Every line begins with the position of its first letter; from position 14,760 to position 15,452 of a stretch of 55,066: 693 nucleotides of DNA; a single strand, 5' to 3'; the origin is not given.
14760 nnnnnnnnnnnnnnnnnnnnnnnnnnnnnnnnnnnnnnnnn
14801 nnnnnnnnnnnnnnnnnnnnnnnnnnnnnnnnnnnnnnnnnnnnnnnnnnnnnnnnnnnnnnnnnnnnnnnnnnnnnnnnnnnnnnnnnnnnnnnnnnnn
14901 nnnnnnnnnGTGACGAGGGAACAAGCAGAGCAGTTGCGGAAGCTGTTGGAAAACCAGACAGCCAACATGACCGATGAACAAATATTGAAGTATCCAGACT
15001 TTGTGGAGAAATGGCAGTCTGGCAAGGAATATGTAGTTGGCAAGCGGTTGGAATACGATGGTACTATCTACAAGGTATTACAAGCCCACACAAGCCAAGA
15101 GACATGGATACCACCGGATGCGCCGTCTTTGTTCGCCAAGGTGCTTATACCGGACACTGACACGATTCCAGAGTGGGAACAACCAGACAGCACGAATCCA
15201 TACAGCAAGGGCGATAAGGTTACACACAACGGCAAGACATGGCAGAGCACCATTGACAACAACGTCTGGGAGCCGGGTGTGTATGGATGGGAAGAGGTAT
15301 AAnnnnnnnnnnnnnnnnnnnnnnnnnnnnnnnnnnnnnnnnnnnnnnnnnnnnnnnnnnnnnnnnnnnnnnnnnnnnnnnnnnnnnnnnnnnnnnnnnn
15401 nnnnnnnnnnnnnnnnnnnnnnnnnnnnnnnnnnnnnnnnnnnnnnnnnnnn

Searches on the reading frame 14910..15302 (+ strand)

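Call 65: search_protein_families(library=pfam, proteins=[window:14910-15302:+], max_evalue=0.001)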
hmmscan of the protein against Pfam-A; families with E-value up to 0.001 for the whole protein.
window:14910-15302:+ (130 aa): 1 family
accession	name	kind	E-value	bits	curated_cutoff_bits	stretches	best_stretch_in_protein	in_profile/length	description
PF02839.19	CBM_5_12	-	3.8e-19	68.9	26.2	2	35-75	2-43/44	Carbohydrate-binding module family 5/12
